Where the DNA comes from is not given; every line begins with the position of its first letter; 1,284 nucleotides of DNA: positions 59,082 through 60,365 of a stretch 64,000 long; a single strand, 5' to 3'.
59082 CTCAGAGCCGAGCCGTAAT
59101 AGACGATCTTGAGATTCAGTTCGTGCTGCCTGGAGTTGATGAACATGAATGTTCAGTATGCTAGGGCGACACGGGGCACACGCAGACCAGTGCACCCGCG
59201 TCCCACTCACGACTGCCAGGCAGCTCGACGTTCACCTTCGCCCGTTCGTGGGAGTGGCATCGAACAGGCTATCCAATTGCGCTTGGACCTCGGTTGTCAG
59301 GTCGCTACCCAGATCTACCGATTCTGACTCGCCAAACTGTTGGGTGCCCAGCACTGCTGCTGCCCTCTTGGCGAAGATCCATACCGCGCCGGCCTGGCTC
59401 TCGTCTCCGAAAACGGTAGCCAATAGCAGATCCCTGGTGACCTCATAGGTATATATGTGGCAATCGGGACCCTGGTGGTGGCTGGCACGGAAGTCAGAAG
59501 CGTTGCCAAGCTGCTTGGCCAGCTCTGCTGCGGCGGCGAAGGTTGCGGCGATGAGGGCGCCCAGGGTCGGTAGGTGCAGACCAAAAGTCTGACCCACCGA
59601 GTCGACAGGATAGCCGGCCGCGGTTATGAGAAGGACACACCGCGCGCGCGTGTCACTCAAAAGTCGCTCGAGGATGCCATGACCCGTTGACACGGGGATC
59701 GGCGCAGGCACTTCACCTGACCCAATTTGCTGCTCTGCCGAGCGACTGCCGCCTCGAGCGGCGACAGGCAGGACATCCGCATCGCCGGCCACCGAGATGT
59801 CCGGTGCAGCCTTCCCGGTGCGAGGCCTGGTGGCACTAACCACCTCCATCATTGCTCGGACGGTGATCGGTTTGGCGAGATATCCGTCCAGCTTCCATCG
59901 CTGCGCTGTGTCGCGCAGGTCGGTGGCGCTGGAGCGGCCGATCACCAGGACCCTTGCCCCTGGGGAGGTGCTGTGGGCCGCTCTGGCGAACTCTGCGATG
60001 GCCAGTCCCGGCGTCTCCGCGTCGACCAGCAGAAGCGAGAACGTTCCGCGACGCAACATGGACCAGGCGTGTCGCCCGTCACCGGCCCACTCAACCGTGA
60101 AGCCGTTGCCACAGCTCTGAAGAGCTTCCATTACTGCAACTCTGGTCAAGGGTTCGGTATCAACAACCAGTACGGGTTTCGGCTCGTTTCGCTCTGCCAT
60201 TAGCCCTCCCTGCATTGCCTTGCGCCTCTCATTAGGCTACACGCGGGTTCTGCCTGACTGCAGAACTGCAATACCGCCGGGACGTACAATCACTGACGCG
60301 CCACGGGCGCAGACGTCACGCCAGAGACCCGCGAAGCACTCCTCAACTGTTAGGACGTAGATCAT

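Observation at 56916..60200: MglA GTPase operon with four different roadblock-domain proteins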

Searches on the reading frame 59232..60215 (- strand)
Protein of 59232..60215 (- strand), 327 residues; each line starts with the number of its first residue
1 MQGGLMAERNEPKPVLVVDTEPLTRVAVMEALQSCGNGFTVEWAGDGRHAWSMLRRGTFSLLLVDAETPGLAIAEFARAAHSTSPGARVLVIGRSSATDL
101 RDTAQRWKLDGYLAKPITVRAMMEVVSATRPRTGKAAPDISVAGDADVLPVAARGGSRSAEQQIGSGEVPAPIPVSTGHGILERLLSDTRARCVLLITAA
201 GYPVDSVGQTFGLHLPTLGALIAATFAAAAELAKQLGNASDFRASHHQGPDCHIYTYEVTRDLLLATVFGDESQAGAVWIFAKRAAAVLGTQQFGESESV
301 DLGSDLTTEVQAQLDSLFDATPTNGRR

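Call 3: search_protein_families(library=pfam, proteins=[window:59232-60215:-], max_evalue=0.1)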
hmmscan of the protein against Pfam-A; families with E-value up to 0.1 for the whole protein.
window:59232-60215:- (327 aa): 2 families
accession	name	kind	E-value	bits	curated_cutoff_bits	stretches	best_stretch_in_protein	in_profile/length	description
PF00072.30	Response_reg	-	6.6e-11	42.8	30.2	1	15-126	1-110/111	Response regulator receiver domain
PF03259.23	Robl_LC7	-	1e-06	28.8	23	1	182-268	6-90/91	Roadblock/LC7 domain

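Call 4: search_protein_families(library=ncbifam, proteins=[window:59232-60215:-], max_evalue=0.1)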
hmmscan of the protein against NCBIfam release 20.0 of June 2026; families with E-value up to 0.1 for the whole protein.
window:59232-60215:- (327 aa): 38 families (the best 25 are shown)
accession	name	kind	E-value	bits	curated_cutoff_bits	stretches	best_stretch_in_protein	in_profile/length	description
NF052242.1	GTPaseActivMglBThm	equivalog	2.3e-12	47.3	200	1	181-318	19-160/161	GTPase-activating protein MglB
NF046022.1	RespRegCpdRBruc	equivalog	1.8e-10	40.9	180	1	16-126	5-113/120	cell cycle two-component system response regulator CpdR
NF008034.0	PRK10766.1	equivalog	2.4e-07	30.5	275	1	13-123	3-110/231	two-component system response regulator TorR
NF041733.1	resp_reg_CseB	equivalog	4e-07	29.6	350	1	15-136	3-121/228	two-component system response regulator CseB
NF007935.0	PRK10651.1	equivalog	2e-05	23.9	250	1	9-127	3-121/216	two-component system response regulator NarL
NF041734.1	resp_reg_RppA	equivalog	2.5e-05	23.8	250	1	15-136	3-124/229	two-component system response regulator RppA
NF008099.0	PRK10841.1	equivalog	3.6e-05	21.7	920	1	10-129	822-939/949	two-component system sensor histidine kinase RcsC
TIGR01818.1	ntrC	equivalog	4.2e-05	22.5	558.6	1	15-129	1-113/463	nitrogen regulation protein NR(I)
NF040689.1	MtrAB_MtrA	equivalog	5.4e-05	22.6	300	1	15-137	1-120/219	MtrAB system response regulator MtrA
NF052313.1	T9SS_RR_PorX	equivalog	6.5e-05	21.9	300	1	37-120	23-106/513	T9SS response regulator signal transducer PorX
NF033118.1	vanR-O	exception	9.3e-05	22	505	1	15-139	6-128/233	vancomycin resistance response regulator transcription factor VanR-O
NF053512.1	nitric_RR_NosR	exception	0.00012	21.2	400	1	15-127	1-112/422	response regulator c-di-GMP phosphodiesterase, NosR family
NF008302.0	PRK11091.1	equivalog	0.00012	20.4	838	1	22-128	535-641/779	aerobic respiration two-component sensor histidine kinase ArcB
NF052596.1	RR_EAL_PvrR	equivalog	0.00015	20.6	580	1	13-125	4-120/398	response regulator cyclic di-GMP phosphodiesterase PvrR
NF011874.0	PRK15347.1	equivalog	0.00018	19.7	852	1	15-129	693-809/921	two component system sensor kinase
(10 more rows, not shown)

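Call 6: search_solved_structures(query=window:59232-60215:-, max_evalue=0.01, show_alignments=0)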
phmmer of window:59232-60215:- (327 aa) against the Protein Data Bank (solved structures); distinct sequences matched with E-value up to 0.01: 51.
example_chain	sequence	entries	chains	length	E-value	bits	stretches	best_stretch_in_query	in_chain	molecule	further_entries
3t1r_A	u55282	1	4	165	5.7e-09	38.9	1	177-290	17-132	Gliding protein MglB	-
6hjm_A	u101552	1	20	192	6.2e-09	38.8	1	175-289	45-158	MglB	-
3t1s_A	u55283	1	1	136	6.7e-09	38.7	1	177-290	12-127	Gliding protein MglB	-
3t12_B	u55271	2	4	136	9.1e-09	38.2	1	174-290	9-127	Gliding protein MglB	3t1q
6izw_B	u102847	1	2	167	9.9e-09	38.1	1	180-290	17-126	Gliding motility protein MglB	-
3t1x_A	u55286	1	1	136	1.1e-08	37.9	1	177-290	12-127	Gliding protein MglB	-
6h5b_B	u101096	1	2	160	1.2e-08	37.8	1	180-289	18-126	MglB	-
1j3w_A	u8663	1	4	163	1.9e-08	37.2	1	177-290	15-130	Giding protein-mglB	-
3a0u_A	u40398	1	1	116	1.9e-07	33.9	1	13-125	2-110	Response regulator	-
3a0r_B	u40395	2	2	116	1.9e-07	33.9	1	13-125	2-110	Response regulator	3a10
28tm_A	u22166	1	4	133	1.3e-05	27.9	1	14-124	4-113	C-terminal domain of PAS domain-containing hybrid sensor histidine kinase/response regulat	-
2qxy_A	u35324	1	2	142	2.8e-05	26.8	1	14-128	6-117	Response regulator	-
3eul_A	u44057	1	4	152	4.2e-05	26.2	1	12-126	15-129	POSSIBLE NITRATE/NITRITE RESPONSE TRANSCRIPTIONAL REGULATORY PROTEIN NARL (DNA-binding res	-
1p6q_A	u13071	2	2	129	6.8e-05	25.5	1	13-128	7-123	CheY2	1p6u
4hnr_A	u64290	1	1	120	7.5e-05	25.4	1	15-125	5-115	Chemotaxis protein CheY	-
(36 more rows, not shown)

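Call 57: find_homologous_proteins(query=window:59232-60200:-, max_evalue=0.00001)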
Query window:59232-60200:- (322 aa): 17 proteins with E <= 0.00001 among 8000 candidates.
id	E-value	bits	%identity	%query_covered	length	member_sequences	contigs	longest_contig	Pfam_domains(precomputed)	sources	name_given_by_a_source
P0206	1.1e-206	703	100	100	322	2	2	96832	PF03259.24,PF00072.31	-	-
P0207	3.0e-132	459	67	99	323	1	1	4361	PF03259.24,PF00072.31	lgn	-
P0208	3.1e-129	449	67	100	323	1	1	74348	PF03259.24,PF00072.31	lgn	-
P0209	2.3e-128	446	64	100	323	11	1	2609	PF00072.31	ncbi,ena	-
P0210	5.4e-124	431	65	100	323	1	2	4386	PF00072.31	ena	-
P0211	5.8e-104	366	65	85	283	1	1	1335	PF03259.24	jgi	jgi:CheY-like chemotaxis protein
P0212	7.9e-88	313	49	95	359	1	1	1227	PF00072.31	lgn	-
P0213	1.6e-86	308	51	95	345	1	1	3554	PF03259.24,PF00072.31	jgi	-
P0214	1.5e-82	295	49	95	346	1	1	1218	PF00072.31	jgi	jgi:DNA-binding NarL/FixJ family response regulator/predicted regulator of Ras-like GTPase activity 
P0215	5.7e-79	284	60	45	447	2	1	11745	PF03259.24,PF00072.31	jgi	jgi:CheY-like chemotaxis protein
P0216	7.6e-72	260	44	94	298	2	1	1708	PF00072.31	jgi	-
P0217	7.3e-70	254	44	98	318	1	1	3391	PF03259.24,PF00072.31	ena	-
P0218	3.2e-62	229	42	95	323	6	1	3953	PF03259.24,PF00072.31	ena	-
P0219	4.1e-61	225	45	84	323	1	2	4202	PF03259.24,PF00072.31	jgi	jgi:DNA-binding NarL/FixJ family response regulator/predicted regulator of Ras-like GTPase activity 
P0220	4.6e-59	218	44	98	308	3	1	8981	PF03259.24,PF00072.31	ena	-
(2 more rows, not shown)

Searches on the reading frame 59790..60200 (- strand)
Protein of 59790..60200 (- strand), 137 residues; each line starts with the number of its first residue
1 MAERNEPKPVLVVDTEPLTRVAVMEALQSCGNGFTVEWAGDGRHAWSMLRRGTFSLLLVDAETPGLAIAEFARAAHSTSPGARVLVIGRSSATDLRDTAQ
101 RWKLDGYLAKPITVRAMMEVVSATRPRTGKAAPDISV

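Call 56: search_solved_structures(query=window:59790-60200:-, max_evalue=0.00001, show_alignments=4)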
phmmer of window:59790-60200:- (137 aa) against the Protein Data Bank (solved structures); distinct sequences matched with E-value up to 0.00001: 5.
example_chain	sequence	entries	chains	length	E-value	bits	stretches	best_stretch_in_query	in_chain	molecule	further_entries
3a0u_A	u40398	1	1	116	4.1e-08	36.4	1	8-120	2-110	Response regulator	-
3a0r_B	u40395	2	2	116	4.2e-08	36.4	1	8-120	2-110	Response regulator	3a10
28tm_A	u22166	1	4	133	3e-06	30.4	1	9-119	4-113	C-terminal domain of PAS domain-containing hybrid sensor histidine kinase/response regulat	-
6qrj_A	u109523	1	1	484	6e-06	29.4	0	10-120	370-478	Hybrid kinase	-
2qxy_A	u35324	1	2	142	7.2e-06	29.2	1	9-123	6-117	Response regulator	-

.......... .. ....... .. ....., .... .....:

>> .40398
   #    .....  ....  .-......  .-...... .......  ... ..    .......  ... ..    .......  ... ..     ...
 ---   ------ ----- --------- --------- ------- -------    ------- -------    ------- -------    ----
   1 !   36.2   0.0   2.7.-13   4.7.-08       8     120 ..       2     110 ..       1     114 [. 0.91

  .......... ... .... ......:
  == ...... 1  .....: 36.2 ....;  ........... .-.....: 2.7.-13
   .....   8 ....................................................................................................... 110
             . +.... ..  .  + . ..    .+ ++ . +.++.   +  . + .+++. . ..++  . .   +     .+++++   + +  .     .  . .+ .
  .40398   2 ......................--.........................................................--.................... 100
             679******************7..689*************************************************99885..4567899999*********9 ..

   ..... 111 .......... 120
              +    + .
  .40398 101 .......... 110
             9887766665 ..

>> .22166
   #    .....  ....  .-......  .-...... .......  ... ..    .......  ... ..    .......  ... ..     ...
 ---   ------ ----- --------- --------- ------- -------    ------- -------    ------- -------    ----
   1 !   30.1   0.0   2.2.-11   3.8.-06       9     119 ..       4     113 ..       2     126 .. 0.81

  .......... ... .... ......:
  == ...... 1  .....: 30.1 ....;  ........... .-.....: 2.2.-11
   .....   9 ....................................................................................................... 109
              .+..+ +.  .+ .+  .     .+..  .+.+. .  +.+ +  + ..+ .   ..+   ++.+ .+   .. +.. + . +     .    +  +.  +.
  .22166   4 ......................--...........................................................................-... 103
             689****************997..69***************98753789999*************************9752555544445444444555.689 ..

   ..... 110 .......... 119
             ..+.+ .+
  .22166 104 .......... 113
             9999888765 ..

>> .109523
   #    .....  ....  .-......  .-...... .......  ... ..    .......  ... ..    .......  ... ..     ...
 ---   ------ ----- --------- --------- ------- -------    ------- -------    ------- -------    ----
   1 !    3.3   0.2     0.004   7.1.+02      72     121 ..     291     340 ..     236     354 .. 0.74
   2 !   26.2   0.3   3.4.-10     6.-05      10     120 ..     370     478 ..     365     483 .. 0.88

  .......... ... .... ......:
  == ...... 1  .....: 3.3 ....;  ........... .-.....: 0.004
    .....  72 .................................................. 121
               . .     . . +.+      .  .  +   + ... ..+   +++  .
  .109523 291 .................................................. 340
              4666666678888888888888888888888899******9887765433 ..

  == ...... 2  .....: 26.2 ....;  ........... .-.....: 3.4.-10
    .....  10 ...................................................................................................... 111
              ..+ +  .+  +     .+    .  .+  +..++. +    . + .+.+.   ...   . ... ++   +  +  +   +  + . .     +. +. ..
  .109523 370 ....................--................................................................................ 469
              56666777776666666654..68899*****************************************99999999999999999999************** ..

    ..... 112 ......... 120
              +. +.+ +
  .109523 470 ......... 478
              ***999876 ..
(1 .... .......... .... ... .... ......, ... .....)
